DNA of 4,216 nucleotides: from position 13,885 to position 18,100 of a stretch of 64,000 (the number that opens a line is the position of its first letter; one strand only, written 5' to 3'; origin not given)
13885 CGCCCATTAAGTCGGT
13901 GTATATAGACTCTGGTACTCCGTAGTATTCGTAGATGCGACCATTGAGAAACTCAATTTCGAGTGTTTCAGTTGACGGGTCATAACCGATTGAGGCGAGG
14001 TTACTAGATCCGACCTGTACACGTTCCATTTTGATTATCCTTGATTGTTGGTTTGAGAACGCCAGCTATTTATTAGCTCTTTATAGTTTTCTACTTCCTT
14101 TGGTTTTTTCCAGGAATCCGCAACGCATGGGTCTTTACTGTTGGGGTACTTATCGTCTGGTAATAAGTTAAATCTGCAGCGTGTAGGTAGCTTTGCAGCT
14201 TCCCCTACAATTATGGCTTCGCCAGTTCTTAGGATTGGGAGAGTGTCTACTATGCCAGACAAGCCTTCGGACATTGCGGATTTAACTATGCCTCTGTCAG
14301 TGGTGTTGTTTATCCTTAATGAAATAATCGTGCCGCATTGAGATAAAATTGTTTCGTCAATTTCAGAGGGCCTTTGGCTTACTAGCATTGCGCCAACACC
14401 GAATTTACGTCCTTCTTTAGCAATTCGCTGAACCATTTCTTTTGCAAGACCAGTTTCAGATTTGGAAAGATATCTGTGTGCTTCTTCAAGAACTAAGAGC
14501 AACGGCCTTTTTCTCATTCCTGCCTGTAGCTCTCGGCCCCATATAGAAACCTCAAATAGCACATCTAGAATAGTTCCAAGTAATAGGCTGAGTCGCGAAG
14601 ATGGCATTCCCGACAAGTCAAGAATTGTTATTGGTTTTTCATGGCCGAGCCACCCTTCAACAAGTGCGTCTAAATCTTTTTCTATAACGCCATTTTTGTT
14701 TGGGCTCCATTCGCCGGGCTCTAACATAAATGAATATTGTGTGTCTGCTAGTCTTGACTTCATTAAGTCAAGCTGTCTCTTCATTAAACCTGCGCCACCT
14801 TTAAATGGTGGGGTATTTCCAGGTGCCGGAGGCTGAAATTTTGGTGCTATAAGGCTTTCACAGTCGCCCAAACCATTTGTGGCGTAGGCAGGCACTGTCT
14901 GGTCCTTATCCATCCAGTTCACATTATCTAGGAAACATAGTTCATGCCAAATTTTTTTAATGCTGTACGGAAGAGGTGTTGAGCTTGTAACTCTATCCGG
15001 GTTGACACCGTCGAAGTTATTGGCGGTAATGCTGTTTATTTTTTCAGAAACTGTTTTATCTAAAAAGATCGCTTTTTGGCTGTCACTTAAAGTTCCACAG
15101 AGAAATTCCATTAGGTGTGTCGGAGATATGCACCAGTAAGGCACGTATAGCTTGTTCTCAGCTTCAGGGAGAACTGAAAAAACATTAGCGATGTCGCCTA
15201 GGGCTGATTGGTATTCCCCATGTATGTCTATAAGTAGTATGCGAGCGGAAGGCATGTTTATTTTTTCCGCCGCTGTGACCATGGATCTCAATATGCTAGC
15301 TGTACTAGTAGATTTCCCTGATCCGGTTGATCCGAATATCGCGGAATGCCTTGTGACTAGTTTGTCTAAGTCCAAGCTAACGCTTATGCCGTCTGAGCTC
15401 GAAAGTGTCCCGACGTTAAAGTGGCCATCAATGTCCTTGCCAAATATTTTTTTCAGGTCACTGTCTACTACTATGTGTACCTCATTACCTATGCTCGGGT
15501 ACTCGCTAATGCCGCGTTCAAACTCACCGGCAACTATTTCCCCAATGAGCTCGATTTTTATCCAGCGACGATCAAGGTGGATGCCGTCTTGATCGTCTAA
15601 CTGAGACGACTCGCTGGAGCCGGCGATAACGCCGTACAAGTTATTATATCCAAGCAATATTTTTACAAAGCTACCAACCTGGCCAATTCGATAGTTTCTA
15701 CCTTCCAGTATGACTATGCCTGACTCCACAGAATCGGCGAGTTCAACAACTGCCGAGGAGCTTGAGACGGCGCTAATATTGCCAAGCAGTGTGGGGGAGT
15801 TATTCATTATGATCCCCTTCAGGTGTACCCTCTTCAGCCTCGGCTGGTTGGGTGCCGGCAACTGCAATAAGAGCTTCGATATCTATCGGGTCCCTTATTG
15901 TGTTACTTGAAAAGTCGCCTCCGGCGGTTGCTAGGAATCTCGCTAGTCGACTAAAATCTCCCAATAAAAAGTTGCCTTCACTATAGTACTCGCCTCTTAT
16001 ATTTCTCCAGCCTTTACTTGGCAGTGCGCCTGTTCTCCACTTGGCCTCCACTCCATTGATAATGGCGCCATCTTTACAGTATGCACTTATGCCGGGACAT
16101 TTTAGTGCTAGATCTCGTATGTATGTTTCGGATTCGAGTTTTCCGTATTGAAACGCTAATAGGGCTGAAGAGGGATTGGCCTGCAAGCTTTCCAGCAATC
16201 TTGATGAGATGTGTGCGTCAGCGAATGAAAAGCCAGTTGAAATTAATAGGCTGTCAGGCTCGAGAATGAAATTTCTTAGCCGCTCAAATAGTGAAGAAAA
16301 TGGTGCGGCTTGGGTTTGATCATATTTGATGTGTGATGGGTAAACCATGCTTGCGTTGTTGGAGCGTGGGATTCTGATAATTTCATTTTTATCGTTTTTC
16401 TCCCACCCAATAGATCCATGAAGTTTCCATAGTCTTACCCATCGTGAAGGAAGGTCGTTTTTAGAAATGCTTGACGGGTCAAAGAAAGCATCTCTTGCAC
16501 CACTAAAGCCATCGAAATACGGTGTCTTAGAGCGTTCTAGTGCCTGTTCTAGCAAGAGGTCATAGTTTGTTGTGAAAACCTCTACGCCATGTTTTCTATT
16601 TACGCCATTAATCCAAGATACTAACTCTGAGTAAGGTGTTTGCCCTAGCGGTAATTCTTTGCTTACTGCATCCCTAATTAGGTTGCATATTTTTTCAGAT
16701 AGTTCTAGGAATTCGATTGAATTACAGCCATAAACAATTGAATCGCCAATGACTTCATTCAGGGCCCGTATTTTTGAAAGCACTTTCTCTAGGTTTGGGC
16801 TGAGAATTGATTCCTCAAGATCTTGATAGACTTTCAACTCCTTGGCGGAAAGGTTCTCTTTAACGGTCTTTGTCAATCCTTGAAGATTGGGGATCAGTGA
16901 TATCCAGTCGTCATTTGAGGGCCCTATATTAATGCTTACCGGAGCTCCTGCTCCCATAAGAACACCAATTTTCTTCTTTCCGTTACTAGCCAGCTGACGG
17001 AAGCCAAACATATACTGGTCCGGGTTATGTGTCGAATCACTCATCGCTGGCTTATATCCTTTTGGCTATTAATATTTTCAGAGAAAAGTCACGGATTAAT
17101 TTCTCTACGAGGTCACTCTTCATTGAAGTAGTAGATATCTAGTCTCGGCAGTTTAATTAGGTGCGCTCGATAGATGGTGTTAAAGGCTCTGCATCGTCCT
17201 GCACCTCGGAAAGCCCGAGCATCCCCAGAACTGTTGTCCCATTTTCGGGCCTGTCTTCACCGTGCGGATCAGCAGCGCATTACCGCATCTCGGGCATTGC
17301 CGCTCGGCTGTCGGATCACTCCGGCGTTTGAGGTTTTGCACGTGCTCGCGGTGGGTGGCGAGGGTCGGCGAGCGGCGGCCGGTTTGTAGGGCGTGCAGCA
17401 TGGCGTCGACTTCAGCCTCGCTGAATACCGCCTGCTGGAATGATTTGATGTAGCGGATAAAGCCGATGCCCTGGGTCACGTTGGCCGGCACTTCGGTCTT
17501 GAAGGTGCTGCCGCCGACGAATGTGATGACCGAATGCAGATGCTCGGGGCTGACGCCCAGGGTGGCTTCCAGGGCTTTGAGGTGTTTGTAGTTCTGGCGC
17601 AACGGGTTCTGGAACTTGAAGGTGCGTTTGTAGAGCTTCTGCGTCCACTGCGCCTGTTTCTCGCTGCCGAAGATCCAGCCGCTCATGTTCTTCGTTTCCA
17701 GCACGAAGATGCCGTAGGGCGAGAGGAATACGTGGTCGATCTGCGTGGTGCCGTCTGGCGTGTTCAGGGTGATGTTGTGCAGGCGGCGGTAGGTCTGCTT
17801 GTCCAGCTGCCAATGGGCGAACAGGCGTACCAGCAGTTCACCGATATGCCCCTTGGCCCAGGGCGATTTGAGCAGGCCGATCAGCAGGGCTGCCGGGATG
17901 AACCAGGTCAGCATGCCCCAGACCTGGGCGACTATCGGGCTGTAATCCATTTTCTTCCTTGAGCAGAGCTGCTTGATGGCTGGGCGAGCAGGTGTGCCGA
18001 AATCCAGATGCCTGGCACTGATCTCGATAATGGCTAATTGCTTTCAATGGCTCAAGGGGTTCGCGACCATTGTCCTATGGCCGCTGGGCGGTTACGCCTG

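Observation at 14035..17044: Translationally coupled SIR2-HerA defence pair in an AT-rich cassette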

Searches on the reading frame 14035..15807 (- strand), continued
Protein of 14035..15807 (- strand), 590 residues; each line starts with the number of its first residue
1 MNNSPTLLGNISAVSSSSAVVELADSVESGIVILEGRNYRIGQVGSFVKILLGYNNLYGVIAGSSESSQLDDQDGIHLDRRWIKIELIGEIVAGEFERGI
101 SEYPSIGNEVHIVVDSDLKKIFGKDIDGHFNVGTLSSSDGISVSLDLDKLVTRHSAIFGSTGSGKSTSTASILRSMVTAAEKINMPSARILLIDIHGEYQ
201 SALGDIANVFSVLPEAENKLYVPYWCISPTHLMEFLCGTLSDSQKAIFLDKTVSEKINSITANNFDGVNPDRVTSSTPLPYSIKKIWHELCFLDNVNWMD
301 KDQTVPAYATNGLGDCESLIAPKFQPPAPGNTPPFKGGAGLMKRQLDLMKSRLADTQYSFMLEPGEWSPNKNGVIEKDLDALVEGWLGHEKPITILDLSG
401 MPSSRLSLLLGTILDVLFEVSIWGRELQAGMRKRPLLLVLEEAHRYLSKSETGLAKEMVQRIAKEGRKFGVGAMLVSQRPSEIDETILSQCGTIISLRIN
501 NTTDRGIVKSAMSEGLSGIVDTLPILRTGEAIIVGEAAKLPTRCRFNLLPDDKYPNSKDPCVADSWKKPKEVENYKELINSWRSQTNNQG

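Call 77: get_annotated_region(hit=H7, flank=3000)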
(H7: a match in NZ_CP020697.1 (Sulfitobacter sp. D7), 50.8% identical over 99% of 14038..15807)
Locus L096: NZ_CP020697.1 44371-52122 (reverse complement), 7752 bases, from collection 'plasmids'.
description: Sulfitobacter sp. D7 plasmid p3SUD7, complete sequence
organism: Sulfitobacter sp. D7 (NCBI taxid 1968541)
taxonomy: Bacteria; Pseudomonadota; Alphaproteobacteria; Rhodobacterales; Roseobacteraceae; Sulfitobacter; Sulfitobacter sp. D7
host: -; source: calanoid copepod; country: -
typing (MOB-suite, as given by PLSDB): mobilizable; replicon rep_cluster_392,rep_cluster_517; relaxase MOBP
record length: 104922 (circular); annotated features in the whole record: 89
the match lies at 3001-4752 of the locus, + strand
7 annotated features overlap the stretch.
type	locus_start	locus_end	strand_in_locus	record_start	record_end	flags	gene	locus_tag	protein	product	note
CDS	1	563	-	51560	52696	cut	-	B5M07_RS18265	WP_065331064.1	exonuclease SbcCD subunit D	-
CDS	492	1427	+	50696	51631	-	-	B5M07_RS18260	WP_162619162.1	WYL domain-containing protein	-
CDS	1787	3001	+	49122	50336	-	-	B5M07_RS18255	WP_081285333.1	SIR2 family protein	-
CDS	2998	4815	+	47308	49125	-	-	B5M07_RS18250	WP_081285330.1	ATP-binding protein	-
CDS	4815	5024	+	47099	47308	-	-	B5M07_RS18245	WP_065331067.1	KTSC domain-containing protein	-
CDS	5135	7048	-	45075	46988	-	-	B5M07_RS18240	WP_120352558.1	type IV secretory system conjugative DNA transfer family protein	-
CDS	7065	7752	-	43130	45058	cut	-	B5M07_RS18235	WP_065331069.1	relaxase/mobilization nuclease domain-containing protein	-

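Call 85: search_protein_families(library=pfam, proteins=[L001:5417-7327:+, L001:7591-8751:+, L001:12208-12714:+, L001:12893-13315:+, L001:13167-14696:+, L001:14891-15808:-, L001:14145-14726:-], max_evalue=0.001)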
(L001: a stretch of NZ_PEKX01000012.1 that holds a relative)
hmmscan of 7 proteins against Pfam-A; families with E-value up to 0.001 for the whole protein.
L001:5417-7327:+ (636 aa): 3 families
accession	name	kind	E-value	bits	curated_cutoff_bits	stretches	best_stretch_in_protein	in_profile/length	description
PF21419.2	RoxA-like_Cyt-c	-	3.8e-16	58.8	26.7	1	505-541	1-36/39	RoxA-like, cytochrome c-like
PF13442.11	Cytochrome_CBB3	-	1.5e-08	35.3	27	1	367-392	3-29/68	Cytochrome C oxidase, cbb3-type, subunit III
PF00034.26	Cytochrom_C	-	3e-08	35.3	21.3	0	368-408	2-35/90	Cytochrome c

L001:7591-8751:+ (386 aa): 1 family
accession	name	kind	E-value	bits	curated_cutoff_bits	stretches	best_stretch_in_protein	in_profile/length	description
PF00199.24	Catalase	-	5.3e-11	42.7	25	1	63-325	24-290/383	Catalase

L001:12208-12714:+ (168 aa): 1 family
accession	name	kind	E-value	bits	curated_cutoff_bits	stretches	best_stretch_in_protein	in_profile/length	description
PF02498.22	Bro-N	-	5.1e-06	27.5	25.6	1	20-104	3-96/96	BRO family, N-terminal domain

L001:12893-13315:+ (140 aa): 0 families

L001:13167-14696:+ (509 aa): 5 families
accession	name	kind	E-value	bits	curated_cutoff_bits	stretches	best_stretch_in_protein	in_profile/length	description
PF14559.12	TPR_19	-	5.3e-08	33.5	25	1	115-166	1-52/68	Tetratricopeptide repeat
PF13432.12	TPR_16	-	1e-05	26.3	32.7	1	112-166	4-58/65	Tetratricopeptide repeat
PF07719.23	TPR_2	-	5.6e-05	23.4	27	0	114-138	10-34/34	Tetratricopeptide repeat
PF13371.12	TPR_9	-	0.00016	22.1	35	1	114-159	4-49/73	Tetratricopeptide repeat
PF23914.1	TPR_CcmH_CycH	-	0.00023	21.5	42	1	113-161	58-106/158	Cytochrome c-type biogenesis protein H TPR domain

L001:14891-15808:- (305 aa): 1 family
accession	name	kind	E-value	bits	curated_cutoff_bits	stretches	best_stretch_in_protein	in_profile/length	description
PF03976.20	PPK2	-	1.2e-112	375.5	22.3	1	51-275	3-227/229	Polyphosphate kinase 2 (PPK2)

L001:14145-14726:- (193 aa): 0 families

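Call 89: search_dna_similar(query=window:14038-15807:-, collection=phages, mode=protein, max_rows=10, max_evalue=1e-20)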
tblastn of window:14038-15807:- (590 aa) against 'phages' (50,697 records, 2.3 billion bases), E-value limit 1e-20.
Records with a match: 1; places in all: 1; records where one place covers at least 80% of the query: 0.
Best place of each record, by identity: <60% 1.
By first word of the organism name: Blautia 1.
By host as written in the record: Blautia coccoides 1.
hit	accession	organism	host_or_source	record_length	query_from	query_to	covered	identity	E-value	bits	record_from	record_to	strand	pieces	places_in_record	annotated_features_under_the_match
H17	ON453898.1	Blautia phage Montmirail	Blautia coccoides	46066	340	582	41%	30.1%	3e-28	126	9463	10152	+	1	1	terminase large subunit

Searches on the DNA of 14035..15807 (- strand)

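Call 74: search_dna_similar(query=L010:4827-8003:+, collection=ecoli_genomes, mode=distant, max_rows=8)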
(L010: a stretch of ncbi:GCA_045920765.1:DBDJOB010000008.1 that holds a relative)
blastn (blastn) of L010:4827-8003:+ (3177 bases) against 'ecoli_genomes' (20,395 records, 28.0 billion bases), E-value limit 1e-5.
Records with a match: 4; places in all: 4; records where one place covers at least 80% of the query: 0.
Genomes with a match: 4 of 5426; with a place that covers at least 80% of the query: 0. Places per genome that has any: lowest 1, median 1, highest 1. On chromosomes: 3 places; on plasmids: 1.
Best place of each record, by identity: 60-80% 4.
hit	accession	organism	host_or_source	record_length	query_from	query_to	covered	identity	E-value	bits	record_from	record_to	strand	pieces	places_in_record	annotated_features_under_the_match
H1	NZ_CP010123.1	Escherichia coli strain C5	cow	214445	406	648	8%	67.9%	7e-9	73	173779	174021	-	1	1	SIR2 family protein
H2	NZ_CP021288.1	Escherichia coli strain PA45B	Homo sapiens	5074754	2493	2670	6%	69.1%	7e-9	74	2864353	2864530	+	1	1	ATP-binding protein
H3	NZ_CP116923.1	Escherichia coli strain MLI104K1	Homo sapiens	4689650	2493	2670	6%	69.1%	7e-9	74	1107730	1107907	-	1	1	ATP-binding protein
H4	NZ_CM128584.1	Escherichia coli strain 400625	Homo sapiens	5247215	2493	2670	6%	69.1%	7e-9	74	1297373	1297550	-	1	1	ATP-binding protein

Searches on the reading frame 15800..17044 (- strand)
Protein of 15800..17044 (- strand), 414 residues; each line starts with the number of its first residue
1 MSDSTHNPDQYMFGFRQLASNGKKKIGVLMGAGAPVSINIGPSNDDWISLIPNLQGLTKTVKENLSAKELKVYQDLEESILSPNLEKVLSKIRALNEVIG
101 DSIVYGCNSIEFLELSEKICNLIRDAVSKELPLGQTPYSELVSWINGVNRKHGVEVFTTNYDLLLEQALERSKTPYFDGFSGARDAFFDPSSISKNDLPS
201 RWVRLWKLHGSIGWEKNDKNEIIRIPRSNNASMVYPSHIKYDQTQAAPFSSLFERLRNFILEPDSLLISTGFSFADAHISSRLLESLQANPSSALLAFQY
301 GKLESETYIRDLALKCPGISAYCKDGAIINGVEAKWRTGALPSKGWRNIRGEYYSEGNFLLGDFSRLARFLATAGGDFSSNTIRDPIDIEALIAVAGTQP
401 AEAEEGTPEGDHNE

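Call 4: search_protein_families(library=pfam, proteins=[window:15800-17044:-], max_evalue=0.01)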
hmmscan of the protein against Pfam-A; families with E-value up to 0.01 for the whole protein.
window:15800-17044:- (414 aa): 1 family
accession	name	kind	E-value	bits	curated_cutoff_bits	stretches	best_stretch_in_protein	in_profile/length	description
PF13289.12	SIR2_2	-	2e-17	64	24.5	1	155-303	2-124/141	SIR2-like domain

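Call 5: search_protein_families(library=padloc, proteins=[window:15800-17044:-], max_evalue=0.01)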
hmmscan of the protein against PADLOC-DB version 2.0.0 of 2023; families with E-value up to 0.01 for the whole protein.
window:15800-17044:- (414 aa): 31 families (the best 25 are shown)
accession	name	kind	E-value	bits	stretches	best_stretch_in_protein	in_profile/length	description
PDLC04094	SIR2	-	8.2e-157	520.5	1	4-380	2-383/399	-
PDLC04093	SIR2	-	1.3e-104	348.4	1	4-376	3-386/395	-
PDLC04088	SIR2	-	4.2e-32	109.7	1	147-299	166-327/390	-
PDLC04084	SIR2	-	1.4e-31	108.2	1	24-304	41-347/414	-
PDLC04081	SIR2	-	5.8e-29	99.4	1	22-335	15-329/345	-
PDLC04087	SIR2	-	1.4e-28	97.8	1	56-292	42-279/343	-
PDLC02414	Aga_SIR2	-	7e-23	79.4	1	108-305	76-264/313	-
PDLC04090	SIR2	-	4.6e-22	76.8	1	156-306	192-357/426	-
PDLC02186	SIR2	-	1e-21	75.5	1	155-298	165-334/412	-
PDLC04075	SIR2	-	1.1e-20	71.8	1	151-296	185-344/414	-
PDLC02408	Aga_SIR2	-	2.9e-20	70.7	1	114-310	111-298/343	Class II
PDLC04085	SIR2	-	6.7e-20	69.3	2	45-220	113-278/463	-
PDLC04076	SIR2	-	1e-19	69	1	155-297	165-330/406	-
PDLC04096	SIR2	-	1.5e-19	68.5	1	149-289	18-164/230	-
PDLC04082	SIR2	-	5.3e-19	66.3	1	55-297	40-285/345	-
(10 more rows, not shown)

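Call 7: search_solved_structures(query=window:15800-17044:-, show_alignments=2)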
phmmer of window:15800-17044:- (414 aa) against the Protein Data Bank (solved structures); distinct sequences matched with E-value up to 0.001: 3.
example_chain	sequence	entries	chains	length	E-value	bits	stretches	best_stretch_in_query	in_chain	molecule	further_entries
8w9l_A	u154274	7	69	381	2.3e-79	270.5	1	8-372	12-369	SIR2-like domain-containing protein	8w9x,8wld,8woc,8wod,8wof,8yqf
8yhx_G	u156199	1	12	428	1.3e-17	67.1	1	149-297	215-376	SIR2 family protein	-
8j4u_A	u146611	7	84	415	1.7e-14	56.8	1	152-300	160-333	SIR2-like domain-containing protein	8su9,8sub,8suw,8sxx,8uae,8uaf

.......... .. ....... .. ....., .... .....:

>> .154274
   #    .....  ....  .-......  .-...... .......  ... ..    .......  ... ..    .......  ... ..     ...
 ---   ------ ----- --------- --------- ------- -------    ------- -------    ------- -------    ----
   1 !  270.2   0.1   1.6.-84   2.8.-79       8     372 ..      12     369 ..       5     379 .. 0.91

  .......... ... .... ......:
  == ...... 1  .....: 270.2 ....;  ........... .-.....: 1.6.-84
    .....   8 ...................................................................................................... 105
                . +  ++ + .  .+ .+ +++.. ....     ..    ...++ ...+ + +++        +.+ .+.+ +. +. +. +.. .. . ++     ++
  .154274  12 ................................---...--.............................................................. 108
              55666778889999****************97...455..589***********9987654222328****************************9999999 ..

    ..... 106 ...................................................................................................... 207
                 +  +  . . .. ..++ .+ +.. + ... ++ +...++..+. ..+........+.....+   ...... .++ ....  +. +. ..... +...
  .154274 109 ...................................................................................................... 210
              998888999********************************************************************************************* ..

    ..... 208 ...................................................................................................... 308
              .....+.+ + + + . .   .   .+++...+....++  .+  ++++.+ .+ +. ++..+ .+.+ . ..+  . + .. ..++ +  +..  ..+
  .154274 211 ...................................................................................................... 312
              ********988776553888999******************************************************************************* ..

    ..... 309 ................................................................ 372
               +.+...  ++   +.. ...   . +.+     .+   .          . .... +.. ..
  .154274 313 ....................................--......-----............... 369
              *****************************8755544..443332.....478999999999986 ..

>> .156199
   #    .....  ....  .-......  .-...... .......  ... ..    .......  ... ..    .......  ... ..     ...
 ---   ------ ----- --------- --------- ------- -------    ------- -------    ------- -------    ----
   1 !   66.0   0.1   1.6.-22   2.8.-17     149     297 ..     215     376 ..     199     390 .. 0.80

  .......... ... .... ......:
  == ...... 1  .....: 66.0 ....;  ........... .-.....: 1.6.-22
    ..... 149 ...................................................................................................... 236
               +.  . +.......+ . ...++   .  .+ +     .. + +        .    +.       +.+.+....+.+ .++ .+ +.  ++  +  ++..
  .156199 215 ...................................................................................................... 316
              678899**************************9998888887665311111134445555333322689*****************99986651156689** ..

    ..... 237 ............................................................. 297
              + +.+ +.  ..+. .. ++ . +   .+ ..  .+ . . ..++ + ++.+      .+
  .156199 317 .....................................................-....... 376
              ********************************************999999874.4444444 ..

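Call 57: search_protein_families(library=ncbifam, proteins=[window:15800-17044:-], max_evalue=0.001)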
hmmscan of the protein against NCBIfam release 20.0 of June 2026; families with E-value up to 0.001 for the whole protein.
window:15800-17044:- (414 aa): 1 family
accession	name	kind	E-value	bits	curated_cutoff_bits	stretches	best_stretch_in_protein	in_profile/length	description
NF042942.1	SIR2_antiphage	equivalog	2.1e-20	73.1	500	1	155-299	161-329/392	SIR2 family anti-phage-associated protein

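Call 69: find_encoding_contigs(protein=window:15803-17044:-, flank=8000, max_places=4)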
Protein window:15803-17044:- (414 aa): no gene with exactly this product is on record in the collection.

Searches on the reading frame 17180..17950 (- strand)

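Call 4: search_protein_families(library=pfam, proteins=[window:17180-17950:-], max_evalue=0.01)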
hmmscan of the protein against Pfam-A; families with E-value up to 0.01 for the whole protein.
window:17180-17950:- (256 aa): 3 families
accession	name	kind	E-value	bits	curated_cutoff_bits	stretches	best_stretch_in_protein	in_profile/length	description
PF08378.17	NERD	-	6.3e-31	107.6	22.1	1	33-145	1-111/111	Nuclease-related domain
PF01396.24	Zn_ribbon_Top1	-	2.5e-08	34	32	1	217-255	2-35/39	Topoisomerase DNA binding C4 zinc finger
PF06839.17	Zn_ribbon_GRF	-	0.00015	22.2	25.9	1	218-248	2-32/45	GRF zinc finger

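Call 5: search_protein_families(library=padloc, proteins=[window:17180-17950:-], max_evalue=0.01)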
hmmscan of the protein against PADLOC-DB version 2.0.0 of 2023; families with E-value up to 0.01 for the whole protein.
window:17180-17950:- (256 aa): 1 family
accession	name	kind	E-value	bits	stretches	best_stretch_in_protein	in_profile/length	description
PDLC02512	PglW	-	2.5e-07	27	1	50-150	30-130/1403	PglW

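Call 57: search_protein_families(library=ncbifam, proteins=[window:17180-17950:-], max_evalue=0.001)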
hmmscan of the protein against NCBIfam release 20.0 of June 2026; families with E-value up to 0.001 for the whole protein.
window:17180-17950:- (256 aa): 4 families
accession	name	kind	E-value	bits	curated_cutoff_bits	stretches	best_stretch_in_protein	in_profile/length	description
NF047741.1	antiphage_MADS6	equivalog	5.1e-05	22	460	1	54-139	30-111/612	methylation-associated defense system protein kinase MAD6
NF033442.0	BREX_PglW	equivalog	5.7e-05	21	990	1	50-147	27-126/1391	BREX system serine/threonine kinase PglW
NF005555.0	PRK07220.1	equivalog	0.00023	19.6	635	1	217-253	590-622/740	DNA topoisomerase I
NF011532.0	PRK14973.1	equivalog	0.00072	17.4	930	1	216-255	588-622/936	DNA topoisomerase I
